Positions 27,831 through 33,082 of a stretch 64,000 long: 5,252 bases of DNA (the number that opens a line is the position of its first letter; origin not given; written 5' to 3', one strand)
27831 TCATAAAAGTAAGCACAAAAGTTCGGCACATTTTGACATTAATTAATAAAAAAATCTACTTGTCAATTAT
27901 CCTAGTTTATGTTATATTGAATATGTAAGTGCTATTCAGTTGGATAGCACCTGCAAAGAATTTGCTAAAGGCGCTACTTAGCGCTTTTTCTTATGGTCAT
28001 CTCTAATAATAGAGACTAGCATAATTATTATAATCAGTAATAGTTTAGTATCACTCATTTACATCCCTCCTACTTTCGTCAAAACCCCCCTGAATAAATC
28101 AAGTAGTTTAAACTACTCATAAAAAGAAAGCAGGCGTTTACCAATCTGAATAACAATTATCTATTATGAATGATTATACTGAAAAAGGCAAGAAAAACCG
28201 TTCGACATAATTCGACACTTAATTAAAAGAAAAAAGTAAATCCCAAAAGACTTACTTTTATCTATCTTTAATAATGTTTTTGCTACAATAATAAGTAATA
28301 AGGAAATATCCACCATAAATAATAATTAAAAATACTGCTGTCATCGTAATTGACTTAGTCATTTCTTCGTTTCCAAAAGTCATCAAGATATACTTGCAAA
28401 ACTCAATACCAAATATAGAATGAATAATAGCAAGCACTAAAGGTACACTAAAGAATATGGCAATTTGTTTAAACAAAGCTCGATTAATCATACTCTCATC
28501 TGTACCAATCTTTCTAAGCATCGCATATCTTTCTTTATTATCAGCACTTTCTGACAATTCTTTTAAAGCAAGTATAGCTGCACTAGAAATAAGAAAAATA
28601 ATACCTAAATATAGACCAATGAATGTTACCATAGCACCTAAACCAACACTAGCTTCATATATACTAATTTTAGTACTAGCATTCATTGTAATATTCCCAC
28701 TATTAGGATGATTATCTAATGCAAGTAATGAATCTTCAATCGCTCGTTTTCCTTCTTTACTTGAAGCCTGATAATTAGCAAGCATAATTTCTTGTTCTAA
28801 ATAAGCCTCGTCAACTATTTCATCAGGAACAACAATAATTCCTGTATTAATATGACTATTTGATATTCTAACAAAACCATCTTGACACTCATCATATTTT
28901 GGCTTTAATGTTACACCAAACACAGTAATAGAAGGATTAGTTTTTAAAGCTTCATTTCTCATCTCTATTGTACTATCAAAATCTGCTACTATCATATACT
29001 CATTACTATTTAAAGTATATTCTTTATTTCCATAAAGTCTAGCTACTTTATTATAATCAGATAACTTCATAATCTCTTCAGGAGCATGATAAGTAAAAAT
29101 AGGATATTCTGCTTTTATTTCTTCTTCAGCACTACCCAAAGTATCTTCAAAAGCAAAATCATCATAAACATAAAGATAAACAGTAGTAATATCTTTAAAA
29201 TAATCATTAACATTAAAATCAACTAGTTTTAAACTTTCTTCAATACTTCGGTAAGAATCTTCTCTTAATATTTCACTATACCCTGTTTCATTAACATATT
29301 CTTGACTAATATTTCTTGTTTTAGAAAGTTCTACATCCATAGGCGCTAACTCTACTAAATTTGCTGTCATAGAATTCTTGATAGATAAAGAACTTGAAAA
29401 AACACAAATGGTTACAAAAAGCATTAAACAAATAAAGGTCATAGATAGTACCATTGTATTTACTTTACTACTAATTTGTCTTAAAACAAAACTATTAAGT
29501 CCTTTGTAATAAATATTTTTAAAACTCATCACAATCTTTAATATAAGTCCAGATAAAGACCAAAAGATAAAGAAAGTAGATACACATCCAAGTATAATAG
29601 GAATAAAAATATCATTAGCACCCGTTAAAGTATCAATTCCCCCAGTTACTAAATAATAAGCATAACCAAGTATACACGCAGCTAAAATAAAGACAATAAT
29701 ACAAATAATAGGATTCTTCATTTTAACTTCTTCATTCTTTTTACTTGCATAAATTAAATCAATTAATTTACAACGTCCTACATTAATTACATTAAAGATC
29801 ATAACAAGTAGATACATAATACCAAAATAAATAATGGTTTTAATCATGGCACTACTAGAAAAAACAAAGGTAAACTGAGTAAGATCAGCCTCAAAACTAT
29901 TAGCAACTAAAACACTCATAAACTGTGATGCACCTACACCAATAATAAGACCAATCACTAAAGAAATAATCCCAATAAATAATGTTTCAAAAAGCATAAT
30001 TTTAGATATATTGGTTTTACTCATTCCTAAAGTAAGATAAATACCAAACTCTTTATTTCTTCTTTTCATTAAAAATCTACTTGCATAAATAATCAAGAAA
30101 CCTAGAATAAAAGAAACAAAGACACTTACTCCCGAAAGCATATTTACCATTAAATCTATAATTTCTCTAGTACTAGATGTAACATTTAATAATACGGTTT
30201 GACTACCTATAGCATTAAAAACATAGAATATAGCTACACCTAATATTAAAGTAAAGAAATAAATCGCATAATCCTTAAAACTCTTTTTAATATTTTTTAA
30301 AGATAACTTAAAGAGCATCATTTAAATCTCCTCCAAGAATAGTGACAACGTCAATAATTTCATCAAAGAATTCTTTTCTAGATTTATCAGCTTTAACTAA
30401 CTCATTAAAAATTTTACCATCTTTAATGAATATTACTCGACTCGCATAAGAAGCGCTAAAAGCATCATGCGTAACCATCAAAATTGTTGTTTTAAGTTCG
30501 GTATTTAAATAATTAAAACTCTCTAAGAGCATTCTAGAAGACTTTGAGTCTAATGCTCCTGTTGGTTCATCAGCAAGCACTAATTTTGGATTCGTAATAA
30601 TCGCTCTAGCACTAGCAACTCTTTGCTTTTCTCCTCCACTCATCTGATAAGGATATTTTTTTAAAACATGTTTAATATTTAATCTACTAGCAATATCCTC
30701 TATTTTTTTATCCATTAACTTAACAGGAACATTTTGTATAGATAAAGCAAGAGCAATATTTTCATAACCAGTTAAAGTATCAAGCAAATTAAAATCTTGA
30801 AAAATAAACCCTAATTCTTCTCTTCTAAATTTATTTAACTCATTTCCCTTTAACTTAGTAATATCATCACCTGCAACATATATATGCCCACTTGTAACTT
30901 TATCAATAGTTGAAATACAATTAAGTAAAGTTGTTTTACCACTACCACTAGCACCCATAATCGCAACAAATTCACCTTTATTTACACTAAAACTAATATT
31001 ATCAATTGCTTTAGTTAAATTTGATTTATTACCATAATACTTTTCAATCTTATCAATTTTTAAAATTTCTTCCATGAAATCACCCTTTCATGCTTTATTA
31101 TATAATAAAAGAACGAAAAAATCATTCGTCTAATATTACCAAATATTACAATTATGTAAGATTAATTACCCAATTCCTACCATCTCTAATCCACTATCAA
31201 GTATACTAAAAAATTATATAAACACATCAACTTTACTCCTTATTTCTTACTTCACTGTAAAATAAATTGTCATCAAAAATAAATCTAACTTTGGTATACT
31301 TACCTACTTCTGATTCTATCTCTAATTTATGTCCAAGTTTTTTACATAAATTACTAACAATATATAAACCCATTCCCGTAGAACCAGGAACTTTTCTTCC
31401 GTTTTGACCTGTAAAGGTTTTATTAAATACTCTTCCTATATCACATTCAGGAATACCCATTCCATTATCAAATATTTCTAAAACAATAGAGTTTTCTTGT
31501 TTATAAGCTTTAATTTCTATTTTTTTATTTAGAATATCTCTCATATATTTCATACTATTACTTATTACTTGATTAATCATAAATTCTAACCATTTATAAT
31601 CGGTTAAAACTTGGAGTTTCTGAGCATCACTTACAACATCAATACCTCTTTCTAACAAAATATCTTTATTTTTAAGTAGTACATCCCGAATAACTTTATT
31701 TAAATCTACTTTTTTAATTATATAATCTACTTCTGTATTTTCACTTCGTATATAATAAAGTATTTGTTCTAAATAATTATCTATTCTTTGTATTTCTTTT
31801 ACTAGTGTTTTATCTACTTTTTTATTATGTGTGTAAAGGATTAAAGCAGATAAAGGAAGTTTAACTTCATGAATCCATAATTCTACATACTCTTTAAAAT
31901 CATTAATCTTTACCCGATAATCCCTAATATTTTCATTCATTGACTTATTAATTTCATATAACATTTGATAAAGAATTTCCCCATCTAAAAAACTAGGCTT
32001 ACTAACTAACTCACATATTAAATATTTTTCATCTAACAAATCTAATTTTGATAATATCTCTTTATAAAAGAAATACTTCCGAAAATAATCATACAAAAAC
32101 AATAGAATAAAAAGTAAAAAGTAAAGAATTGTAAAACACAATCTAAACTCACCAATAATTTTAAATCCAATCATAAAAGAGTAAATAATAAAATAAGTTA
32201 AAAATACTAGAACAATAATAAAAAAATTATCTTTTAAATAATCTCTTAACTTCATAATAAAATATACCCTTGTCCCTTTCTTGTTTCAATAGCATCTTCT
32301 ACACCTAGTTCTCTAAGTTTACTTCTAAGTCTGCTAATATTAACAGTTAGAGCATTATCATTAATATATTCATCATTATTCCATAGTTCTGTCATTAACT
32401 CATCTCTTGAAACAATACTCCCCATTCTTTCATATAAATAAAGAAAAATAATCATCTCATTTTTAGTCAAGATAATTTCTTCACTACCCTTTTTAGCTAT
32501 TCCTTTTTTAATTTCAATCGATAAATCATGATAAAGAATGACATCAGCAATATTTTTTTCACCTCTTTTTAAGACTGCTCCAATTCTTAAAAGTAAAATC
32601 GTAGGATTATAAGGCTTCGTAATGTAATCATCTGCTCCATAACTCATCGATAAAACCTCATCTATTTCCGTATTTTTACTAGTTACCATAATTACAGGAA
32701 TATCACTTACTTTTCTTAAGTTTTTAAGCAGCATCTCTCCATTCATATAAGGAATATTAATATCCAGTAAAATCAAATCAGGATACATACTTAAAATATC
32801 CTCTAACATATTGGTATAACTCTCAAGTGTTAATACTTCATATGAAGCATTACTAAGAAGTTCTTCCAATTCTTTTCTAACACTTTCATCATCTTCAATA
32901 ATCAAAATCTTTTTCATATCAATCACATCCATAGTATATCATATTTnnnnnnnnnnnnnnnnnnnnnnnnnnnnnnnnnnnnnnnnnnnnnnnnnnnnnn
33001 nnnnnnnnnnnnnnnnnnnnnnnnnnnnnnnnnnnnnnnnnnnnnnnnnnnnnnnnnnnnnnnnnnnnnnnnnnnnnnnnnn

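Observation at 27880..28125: Candidate type I toxin-antitoxin pair: 26-aa membrane peptide convergent with a promoter/terminator-defined sRNA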

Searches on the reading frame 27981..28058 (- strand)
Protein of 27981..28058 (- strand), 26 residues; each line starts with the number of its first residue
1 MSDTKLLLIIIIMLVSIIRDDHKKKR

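Call 37: search_protein_families(library=pfam, proteins=[window:27981-28058:-], max_evalue=10)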
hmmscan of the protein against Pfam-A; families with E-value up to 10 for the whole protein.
seq(26 aa): 0 families

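Call 38: search_protein_families(library=ncbifam, proteins=[window:27981-28058:-], max_evalue=10)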
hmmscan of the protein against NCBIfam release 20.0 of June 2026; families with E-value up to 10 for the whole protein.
seq(26 aa): 0 families

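Call 69: search_solved_structures(query=window:27981-28058:-, max_evalue=10)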
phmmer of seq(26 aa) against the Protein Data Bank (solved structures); distinct sequences matched with E-value up to 10: 0.

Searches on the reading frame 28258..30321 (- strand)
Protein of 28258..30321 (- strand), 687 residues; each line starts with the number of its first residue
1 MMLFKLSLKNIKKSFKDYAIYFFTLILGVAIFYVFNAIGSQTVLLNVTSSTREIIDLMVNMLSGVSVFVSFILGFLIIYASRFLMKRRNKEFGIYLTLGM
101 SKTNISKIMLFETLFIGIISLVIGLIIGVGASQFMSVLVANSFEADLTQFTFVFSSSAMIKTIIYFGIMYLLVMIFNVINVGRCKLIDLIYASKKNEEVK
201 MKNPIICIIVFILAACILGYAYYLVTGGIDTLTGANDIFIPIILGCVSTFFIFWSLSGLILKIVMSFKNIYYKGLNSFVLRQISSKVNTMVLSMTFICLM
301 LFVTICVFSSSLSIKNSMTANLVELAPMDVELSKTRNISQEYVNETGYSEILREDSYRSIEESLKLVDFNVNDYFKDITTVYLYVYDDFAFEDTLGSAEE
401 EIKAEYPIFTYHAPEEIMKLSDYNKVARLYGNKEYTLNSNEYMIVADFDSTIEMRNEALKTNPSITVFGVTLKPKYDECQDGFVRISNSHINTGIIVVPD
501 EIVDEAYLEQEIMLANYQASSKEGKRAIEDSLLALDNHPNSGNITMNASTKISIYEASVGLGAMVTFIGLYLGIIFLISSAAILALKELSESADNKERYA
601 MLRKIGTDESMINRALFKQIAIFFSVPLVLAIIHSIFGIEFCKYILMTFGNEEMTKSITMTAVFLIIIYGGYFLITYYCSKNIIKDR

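Call 9: search_protein_families(library=pfam, proteins=[window:28258-30321:-])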
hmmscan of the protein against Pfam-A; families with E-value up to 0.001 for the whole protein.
window:28258-30321:- (687 aa): 1 family
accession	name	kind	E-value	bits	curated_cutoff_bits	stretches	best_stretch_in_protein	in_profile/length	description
PF02687.27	FtsX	-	2e-15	57.3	25.5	1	65-178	3-112/120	FtsX-like permease C-terminal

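Call 13: find_encoding_contigs(protein=window:28258-30321:-, flank=3000, max_places=10)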
Protein window:28258-30321:- (687 aa): 7 contigs read that carry it; 4 places shown.
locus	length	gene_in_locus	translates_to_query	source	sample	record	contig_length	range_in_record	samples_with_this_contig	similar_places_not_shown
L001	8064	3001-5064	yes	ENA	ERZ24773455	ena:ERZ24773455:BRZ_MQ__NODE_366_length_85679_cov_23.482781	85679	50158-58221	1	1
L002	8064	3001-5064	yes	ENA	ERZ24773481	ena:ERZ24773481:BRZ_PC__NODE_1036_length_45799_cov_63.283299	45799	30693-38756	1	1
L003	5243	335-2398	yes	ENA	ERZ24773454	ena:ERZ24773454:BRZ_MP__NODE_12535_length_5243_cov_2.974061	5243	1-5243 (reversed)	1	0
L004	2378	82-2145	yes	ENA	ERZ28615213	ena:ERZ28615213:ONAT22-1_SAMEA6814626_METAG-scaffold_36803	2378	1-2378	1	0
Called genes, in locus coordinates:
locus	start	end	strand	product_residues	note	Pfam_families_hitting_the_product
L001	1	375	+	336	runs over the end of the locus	PF00512:HisKA (faint), PF02518:HATPase_c, PF14501:HATPase_c_5 (faint)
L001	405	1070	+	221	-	PF00072:Response_reg, PF00486:Trans_reg_C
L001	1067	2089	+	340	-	PF02518:HATPase_c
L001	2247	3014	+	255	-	PF00005:ABC_tran, PF13304:AAA_21 (faint)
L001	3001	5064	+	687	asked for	PF02687:FtsX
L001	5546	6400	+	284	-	PF02498:Bro-N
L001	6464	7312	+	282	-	PF01256:Carb_kinase, PF02110:HK (weak)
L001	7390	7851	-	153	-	PF01381:HTH_3, PF12844:HTH_19, PF13443:HTH_26 (weak), PF13560:HTH_31 (faint), PF12844:HTH_19, PF01381:HTH_3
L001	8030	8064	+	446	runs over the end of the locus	-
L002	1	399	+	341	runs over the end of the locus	PF02518:HATPase_c, PF14501:HATPase_c_5 (faint)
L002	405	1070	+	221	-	PF00072:Response_reg, PF00486:Trans_reg_C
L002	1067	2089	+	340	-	PF02518:HATPase_c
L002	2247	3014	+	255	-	PF00005:ABC_tran, PF13304:AAA_21 (faint)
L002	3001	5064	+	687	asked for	PF02687:FtsX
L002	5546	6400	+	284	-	PF02498:Bro-N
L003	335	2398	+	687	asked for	PF02687:FtsX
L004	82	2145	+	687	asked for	PF02687:FtsX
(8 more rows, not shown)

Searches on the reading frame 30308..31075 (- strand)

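Call 9: search_protein_families(library=pfam, proteins=[window:30308-31075:-])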
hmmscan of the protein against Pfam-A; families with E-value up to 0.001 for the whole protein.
window:30308-31075:- (255 aa): 3 families
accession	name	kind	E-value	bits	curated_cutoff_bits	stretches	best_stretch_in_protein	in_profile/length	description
PF00005.33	ABC_tran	-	5.2e-36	124.7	25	1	25-172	2-136/137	ABC transporter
PF13304.12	AAA_21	-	2.9e-05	24.7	27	0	36-57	1-22/304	AAA domain, putative AbiEii toxin, Type IV TA system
PF13555.12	AAA_29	-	0.00062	19.9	27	0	29-57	17-45/61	P-loop containing region of AAA domain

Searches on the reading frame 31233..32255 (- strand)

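Call 9: search_protein_families(library=pfam, proteins=[window:31233-32255:-])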
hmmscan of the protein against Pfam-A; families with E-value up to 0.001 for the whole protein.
window:31233-32255:- (340 aa): 2 families
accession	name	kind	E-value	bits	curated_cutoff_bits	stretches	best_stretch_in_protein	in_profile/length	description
PF02518.31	HATPase_c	-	8.6e-17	62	26.4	1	219-328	2-108/111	Histidine kinase-, DNA gyrase B-, and HSP90-like ATPase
PF14501.12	HATPase_c_5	-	0.00027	21.3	22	1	226-320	9-95/102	GHKL domain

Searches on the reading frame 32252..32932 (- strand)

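Call 9: search_protein_families(library=pfam, proteins=[window:32252-32932:-])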
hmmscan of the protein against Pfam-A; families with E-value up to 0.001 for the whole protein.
window:32252-32932:- (226 aa): 2 families
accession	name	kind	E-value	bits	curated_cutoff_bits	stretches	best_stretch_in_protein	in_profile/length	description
PF00072.30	Response_reg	-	1.1e-24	87.2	30.2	1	9-116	1-109/111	Response regulator receiver domain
PF00486.34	Trans_reg_C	-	2.8e-20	72.6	26.2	1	151-225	2-77/77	Transcriptional regulatory protein, C terminal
